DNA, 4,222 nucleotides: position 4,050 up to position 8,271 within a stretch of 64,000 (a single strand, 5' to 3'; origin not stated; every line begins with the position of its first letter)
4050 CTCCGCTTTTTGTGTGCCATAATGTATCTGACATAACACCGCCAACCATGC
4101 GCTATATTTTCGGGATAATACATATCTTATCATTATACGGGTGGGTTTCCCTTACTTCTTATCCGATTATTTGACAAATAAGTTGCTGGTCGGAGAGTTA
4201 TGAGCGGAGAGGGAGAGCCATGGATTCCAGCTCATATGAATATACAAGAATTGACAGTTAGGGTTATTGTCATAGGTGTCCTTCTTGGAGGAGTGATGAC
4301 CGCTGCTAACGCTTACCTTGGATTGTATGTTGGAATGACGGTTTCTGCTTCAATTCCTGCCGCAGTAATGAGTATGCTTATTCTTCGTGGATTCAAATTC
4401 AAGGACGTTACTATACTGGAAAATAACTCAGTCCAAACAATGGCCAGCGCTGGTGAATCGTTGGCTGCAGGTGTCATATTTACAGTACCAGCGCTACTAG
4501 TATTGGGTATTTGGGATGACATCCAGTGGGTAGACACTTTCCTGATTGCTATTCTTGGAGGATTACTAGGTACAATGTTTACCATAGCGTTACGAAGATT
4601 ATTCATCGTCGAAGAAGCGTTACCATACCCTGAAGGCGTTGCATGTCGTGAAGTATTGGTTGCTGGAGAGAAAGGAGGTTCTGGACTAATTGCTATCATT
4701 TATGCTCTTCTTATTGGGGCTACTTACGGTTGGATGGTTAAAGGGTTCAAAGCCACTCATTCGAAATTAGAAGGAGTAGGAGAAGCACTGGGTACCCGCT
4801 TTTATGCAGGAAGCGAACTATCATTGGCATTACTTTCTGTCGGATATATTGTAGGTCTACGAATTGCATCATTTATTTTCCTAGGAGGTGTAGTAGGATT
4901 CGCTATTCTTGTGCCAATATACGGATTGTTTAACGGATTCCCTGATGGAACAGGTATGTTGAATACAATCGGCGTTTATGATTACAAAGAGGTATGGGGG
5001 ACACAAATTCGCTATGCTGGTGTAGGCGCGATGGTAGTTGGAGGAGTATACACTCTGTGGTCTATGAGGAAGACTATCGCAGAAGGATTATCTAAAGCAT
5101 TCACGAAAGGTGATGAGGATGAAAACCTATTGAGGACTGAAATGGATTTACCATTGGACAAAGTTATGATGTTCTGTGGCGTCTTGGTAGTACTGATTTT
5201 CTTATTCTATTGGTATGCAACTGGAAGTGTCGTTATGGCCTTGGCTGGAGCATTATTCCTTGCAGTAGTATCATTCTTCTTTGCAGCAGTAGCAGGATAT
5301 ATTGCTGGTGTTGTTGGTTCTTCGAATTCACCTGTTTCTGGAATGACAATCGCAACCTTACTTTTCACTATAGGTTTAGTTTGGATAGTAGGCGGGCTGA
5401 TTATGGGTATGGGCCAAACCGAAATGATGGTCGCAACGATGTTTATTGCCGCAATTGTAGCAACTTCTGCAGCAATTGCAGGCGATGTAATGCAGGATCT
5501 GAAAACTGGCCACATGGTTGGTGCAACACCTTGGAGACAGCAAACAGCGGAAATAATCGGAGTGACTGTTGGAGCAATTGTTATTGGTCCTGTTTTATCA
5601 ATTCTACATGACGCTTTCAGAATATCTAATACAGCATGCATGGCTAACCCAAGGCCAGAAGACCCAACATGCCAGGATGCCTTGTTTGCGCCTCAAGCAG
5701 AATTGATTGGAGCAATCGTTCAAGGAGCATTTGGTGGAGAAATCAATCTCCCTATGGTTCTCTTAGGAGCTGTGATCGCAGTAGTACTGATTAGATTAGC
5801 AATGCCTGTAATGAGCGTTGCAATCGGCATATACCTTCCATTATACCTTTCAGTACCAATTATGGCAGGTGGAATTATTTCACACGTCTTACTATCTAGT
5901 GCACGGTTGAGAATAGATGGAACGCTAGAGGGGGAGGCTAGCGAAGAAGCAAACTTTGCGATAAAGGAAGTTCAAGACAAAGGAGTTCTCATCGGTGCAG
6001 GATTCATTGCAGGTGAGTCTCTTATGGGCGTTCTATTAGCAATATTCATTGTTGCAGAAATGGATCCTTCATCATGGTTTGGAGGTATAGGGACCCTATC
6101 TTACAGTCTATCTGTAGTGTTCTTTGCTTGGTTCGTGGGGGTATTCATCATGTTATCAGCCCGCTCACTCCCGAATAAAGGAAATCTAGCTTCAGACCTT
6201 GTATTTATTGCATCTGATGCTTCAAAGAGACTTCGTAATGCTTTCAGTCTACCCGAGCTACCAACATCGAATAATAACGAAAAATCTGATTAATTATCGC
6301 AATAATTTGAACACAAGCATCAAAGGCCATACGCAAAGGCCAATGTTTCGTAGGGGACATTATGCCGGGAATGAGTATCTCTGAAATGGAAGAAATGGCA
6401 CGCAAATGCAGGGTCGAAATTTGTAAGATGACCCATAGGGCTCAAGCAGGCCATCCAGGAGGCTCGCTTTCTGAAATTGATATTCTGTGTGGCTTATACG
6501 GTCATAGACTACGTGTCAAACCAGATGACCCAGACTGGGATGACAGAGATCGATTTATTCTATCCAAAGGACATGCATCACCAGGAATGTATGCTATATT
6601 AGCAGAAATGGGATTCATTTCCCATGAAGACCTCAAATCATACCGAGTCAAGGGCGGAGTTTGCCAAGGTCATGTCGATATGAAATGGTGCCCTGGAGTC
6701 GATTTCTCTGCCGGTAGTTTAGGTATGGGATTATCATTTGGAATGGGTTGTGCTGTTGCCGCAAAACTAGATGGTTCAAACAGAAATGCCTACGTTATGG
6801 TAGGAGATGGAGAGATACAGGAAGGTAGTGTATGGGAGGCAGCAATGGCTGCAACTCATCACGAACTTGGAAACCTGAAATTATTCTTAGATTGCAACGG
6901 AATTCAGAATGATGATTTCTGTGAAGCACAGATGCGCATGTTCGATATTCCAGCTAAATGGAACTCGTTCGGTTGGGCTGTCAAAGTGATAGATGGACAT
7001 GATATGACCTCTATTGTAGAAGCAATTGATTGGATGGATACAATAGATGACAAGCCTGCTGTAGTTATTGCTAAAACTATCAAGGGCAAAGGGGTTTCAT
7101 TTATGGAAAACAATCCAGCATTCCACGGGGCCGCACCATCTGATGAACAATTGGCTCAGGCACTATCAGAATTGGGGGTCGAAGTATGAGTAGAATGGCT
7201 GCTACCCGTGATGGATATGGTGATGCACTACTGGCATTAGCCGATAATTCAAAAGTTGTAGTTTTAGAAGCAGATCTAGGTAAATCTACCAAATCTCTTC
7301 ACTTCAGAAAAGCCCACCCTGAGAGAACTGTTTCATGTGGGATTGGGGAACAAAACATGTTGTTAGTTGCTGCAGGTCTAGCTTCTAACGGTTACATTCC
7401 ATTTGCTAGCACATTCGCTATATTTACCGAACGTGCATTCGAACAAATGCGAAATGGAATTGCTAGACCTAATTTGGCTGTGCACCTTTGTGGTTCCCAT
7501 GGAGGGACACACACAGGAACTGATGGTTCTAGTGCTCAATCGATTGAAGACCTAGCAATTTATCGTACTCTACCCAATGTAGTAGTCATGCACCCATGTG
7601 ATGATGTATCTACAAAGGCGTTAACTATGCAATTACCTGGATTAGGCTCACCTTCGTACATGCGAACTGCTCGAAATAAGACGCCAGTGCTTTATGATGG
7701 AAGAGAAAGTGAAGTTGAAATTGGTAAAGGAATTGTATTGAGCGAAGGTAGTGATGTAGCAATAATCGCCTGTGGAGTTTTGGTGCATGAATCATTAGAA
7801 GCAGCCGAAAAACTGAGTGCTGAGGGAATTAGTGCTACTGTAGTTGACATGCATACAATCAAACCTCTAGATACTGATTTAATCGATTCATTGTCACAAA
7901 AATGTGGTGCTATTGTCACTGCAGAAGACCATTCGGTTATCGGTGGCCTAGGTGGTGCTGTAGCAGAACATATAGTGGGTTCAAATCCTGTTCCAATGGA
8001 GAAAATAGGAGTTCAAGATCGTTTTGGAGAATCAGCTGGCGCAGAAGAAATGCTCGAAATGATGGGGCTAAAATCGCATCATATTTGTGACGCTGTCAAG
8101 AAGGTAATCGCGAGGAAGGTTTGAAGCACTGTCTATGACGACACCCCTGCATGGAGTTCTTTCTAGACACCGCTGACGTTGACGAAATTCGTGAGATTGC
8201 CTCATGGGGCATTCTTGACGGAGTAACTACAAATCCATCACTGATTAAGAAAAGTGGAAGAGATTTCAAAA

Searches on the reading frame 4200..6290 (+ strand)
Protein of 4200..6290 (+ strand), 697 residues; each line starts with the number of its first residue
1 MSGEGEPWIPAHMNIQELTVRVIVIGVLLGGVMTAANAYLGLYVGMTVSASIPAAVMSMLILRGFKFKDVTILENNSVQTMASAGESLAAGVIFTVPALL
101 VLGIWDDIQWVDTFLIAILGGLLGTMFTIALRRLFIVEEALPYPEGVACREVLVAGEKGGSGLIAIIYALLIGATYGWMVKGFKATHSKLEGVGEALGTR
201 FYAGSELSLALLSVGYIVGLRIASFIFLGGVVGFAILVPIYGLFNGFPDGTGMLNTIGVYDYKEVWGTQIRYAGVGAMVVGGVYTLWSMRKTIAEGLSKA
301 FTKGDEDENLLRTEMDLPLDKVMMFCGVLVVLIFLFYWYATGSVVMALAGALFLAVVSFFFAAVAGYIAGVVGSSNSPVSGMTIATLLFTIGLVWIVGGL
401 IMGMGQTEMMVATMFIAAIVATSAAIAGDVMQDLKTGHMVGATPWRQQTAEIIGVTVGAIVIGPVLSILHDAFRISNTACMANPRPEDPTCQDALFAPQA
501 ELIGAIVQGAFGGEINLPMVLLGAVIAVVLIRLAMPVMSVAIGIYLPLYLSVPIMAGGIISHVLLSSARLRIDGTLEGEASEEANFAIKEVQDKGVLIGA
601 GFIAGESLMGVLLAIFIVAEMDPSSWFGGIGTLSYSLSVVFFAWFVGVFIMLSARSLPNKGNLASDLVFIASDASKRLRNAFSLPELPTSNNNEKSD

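Call 75: search_protein_families(library=pfam, proteins=[window:4200-6290:+], max_evalue=0.00001)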
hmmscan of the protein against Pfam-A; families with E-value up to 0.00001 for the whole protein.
window:4200-6290:+ (697 aa): 1 family
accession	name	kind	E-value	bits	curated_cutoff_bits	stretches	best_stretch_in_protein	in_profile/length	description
PF03169.20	OPT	-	2.1e-92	311.2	25.8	1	17-617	1-623/623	OPT oligopeptide transporter protein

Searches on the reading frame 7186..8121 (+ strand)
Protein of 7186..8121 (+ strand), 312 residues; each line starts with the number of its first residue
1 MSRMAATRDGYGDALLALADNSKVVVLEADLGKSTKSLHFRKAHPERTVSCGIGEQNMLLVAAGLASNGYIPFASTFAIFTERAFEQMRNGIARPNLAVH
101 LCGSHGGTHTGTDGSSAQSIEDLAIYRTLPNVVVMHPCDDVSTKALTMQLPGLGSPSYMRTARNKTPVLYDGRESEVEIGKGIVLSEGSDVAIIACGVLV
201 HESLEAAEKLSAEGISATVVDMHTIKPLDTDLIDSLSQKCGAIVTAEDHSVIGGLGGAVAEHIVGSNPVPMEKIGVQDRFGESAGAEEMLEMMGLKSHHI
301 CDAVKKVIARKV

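Call 75: search_protein_families(library=pfam, proteins=[window:7186-8121:+], max_evalue=0.00001)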
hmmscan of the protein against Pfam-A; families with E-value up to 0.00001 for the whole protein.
window:7186-8121:+ (312 aa): 3 families
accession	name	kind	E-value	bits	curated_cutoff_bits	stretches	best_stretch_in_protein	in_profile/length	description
PF02779.29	Transket_pyr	-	1.4e-32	113.2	27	1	5-166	3-172/174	Transketolase, pyrimidine binding domain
PF02780.25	Transketolase_C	-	2.1e-32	112.1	25.9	1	180-300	1-124/124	Transketolase, C-terminal domain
PF22613.1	Transketolase_C_1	-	9.8e-08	32.6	27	1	188-295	11-112/113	Transketolase-like TK C-terminal domain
